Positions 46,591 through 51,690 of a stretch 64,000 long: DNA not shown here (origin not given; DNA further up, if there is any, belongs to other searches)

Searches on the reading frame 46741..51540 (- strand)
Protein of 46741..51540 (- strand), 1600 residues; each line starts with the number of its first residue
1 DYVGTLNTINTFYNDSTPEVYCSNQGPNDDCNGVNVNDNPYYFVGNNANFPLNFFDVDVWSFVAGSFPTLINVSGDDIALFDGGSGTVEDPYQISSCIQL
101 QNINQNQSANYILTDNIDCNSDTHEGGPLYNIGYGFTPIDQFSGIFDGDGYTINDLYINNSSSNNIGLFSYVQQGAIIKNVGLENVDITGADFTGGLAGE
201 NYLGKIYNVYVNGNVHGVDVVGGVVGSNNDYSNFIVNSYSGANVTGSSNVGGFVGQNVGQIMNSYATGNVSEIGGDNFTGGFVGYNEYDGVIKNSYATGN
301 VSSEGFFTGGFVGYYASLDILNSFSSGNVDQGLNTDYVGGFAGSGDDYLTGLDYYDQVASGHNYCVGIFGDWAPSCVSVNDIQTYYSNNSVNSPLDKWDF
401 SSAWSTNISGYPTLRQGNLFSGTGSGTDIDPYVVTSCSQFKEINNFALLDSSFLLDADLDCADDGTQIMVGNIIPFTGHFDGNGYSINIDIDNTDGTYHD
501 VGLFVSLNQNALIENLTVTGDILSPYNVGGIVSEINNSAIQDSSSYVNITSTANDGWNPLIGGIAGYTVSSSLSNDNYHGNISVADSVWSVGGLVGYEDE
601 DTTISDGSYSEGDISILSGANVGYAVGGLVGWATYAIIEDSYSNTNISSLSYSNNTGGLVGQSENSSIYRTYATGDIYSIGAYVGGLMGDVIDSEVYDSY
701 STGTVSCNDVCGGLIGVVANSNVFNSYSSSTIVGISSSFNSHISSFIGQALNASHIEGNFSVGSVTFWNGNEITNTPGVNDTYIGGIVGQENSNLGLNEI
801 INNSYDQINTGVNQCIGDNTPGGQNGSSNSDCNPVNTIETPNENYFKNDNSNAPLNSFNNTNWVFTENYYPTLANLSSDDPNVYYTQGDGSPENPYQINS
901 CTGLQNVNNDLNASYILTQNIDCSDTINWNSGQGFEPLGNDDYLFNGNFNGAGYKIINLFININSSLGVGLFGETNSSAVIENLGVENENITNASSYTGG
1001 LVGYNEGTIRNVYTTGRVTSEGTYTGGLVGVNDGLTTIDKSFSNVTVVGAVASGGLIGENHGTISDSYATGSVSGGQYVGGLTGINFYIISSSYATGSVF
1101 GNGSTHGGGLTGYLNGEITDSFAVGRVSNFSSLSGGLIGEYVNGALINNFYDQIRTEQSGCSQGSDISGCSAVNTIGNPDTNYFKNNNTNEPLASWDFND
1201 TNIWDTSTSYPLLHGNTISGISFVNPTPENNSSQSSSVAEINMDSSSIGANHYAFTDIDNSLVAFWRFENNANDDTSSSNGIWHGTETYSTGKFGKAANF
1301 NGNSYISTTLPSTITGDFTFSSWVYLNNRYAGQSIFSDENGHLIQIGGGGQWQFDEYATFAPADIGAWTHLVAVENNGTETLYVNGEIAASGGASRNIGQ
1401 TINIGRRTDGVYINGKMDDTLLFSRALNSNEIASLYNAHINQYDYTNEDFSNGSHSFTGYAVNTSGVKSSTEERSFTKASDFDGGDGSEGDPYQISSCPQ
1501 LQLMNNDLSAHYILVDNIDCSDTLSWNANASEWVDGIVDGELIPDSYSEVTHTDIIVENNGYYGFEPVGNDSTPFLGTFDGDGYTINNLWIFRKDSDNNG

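Call 6: search_protein_families(library=pfam, proteins=[window:46741-51540:-], max_evalue=0.1)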
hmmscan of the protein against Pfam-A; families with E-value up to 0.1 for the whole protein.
window:46741-51540:- (1600 aa): 3 families
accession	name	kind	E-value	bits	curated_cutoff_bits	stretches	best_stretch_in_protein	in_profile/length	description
PF07581.17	Glug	-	4.5e-38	127.5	20.5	8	279-302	5-28/28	The GLUG motif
PF13385.13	Laminin_G_3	-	8.5e-19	68.6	27.6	1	1301-1433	2-151/151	Concanavalin A-like lectin/glucanases superfamily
PF05342.19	Peptidase_M26_N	-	0.0014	18.3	27.7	1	101-213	148-250/250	M26 IgA1-specific Metallo-endopeptidase N-terminal region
